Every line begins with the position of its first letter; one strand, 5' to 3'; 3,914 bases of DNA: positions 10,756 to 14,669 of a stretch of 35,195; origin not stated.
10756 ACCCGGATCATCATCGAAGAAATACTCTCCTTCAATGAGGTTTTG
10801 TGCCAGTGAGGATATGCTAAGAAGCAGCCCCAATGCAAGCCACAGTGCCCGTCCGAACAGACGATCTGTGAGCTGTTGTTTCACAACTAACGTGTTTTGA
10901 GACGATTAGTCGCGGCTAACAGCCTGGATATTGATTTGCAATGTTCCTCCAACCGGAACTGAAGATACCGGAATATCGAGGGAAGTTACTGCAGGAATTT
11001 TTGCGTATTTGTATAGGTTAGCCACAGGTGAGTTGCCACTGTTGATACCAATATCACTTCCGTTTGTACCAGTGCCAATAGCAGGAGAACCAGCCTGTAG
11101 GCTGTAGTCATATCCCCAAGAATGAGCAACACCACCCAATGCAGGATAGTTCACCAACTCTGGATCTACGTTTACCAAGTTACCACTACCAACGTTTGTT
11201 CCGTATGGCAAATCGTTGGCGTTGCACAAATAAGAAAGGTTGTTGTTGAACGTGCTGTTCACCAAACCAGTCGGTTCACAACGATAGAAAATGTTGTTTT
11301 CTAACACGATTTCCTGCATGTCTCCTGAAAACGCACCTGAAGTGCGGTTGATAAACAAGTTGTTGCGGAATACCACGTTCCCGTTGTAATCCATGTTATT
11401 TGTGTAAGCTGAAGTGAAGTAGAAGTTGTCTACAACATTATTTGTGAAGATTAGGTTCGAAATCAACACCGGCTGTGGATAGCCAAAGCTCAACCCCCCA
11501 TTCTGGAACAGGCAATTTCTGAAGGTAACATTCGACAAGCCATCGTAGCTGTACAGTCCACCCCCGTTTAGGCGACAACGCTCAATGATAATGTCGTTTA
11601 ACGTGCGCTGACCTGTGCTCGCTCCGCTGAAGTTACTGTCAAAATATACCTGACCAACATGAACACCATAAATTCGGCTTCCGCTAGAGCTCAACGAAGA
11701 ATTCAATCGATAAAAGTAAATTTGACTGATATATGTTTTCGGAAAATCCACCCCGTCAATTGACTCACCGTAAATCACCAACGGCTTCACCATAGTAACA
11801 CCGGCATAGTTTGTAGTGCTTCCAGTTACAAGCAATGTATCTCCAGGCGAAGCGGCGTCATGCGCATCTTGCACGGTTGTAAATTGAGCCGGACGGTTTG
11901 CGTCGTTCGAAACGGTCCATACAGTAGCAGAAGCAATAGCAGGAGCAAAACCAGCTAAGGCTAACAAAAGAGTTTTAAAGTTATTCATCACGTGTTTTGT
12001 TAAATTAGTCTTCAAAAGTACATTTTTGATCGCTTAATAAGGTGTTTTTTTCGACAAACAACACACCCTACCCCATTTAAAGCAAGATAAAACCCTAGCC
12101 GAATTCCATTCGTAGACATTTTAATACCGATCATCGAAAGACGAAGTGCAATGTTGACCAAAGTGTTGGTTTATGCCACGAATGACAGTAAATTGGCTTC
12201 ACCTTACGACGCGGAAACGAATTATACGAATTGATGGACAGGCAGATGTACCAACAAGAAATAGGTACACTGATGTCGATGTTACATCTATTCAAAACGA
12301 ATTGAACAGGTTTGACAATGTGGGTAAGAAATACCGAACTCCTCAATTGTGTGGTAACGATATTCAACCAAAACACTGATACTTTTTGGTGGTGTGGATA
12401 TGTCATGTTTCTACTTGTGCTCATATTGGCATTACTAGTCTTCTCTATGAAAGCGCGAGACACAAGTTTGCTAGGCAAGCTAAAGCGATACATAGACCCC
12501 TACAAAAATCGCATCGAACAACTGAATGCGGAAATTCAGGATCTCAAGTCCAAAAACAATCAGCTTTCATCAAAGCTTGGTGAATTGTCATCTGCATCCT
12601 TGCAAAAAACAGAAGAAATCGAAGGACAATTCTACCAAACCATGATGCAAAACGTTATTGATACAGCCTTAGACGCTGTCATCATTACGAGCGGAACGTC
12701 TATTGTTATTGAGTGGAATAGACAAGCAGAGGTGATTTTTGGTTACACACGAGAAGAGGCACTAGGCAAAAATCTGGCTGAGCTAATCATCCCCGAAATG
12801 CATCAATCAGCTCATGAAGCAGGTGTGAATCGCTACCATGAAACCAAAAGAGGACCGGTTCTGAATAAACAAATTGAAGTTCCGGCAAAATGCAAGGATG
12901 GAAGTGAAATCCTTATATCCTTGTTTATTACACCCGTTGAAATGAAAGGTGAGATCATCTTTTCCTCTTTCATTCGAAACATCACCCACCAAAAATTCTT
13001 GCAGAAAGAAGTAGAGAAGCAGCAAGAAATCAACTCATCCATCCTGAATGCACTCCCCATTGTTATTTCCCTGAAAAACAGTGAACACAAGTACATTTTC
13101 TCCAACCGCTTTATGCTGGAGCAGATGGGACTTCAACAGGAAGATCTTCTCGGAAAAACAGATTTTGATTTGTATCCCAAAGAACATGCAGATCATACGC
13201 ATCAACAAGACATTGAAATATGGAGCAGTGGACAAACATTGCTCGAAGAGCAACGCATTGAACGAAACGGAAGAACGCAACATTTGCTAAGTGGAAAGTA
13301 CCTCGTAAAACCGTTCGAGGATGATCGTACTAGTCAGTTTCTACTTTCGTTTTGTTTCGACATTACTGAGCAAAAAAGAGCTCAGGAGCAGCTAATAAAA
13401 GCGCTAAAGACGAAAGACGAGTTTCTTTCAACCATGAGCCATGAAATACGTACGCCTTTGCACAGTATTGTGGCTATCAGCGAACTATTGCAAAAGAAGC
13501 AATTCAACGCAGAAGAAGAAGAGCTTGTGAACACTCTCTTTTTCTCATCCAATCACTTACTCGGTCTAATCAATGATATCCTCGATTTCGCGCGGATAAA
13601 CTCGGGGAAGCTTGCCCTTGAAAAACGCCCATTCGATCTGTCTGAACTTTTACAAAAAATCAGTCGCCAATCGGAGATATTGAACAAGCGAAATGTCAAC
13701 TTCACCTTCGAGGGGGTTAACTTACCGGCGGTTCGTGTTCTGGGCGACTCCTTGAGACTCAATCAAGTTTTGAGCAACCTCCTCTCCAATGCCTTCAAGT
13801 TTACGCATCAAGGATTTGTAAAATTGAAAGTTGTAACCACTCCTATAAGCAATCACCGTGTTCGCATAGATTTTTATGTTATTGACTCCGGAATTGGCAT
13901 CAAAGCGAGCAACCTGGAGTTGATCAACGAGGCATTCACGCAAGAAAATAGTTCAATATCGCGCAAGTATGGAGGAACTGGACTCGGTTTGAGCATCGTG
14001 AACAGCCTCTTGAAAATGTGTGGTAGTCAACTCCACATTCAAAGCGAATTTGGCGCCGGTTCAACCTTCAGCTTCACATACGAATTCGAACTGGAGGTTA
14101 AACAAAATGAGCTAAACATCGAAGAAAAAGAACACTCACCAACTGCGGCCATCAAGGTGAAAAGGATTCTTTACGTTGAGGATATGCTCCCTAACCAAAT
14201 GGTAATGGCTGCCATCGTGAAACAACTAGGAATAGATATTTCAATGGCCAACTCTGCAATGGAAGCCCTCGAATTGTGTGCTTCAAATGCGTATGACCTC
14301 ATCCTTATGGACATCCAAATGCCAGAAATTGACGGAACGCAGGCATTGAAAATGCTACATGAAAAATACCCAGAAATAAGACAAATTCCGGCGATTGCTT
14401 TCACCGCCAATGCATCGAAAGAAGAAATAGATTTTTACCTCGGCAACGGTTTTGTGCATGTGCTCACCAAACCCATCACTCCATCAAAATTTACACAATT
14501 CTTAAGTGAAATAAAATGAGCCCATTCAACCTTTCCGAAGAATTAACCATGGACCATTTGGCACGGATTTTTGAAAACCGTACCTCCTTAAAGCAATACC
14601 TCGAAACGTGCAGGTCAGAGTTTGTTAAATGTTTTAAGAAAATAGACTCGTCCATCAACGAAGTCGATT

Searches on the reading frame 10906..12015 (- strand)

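Call 44: search_protein_families(library=pfam, proteins=[window:10906-12015:-], max_evalue=0.00001)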
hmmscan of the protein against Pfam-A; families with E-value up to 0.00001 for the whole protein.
window:10906-12015:- (369 aa): 1 family
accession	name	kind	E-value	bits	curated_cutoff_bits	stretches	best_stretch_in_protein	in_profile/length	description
PF13229.12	Beta_helix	-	3e-06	27.4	25.9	1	110-259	13-151/158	Right handed beta helix region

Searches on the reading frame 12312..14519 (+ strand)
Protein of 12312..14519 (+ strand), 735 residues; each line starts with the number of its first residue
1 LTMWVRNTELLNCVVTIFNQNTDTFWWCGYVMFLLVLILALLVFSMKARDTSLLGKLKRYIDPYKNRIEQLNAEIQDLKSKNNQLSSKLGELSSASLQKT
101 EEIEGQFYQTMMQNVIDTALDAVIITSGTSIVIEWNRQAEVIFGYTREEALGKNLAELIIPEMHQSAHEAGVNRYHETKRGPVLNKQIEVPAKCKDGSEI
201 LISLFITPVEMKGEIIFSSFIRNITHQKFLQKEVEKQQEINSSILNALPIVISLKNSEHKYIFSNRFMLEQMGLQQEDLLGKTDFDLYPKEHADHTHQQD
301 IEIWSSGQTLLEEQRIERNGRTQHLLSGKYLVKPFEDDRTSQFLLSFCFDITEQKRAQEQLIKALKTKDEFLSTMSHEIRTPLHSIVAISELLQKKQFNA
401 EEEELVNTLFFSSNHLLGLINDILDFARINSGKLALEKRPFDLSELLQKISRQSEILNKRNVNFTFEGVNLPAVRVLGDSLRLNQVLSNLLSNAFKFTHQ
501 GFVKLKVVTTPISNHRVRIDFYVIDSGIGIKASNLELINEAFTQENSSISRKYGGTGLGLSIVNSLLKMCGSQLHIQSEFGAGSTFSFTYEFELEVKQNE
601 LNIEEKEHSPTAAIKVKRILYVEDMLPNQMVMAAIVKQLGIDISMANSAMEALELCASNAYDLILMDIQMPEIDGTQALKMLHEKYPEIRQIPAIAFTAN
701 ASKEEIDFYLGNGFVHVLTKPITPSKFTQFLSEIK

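Call 44: search_protein_families(library=pfam, proteins=[window:12312-14519:+], max_evalue=0.00001)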
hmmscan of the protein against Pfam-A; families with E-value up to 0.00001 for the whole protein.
window:12312-14519:+ (735 aa): 8 families
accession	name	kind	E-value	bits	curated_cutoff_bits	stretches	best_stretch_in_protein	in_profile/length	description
PF02518.31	HATPase_c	-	4.3e-23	82.3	26.4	1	478-591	1-108/111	Histidine kinase-, DNA gyrase B-, and HSP90-like ATPase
PF00072.30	Response_reg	-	4.2e-20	72.4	30.2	1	619-729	1-108/111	Response regulator receiver domain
PF00989.32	PAS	-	6.1e-19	68.5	22.6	1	111-214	2-101/113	PAS fold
PF00512.31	HisKA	-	3.3e-17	62.7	26.9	1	368-432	2-66/66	His Kinase A (phospho-acceptor) domain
PF13426.13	PAS_9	-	1.4e-16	61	27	1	121-225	2-102/103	PAS domain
PF08448.16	PAS_4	-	1.8e-16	60.7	23.1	1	245-356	1-110/110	PAS fold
PF08447.18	PAS_3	-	1.2e-06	29.1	25.6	0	133-211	2-78/89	PAS fold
PF13188.13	PAS_8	-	4.4e-06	26.8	21.8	0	112-162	3-53/65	PAS domain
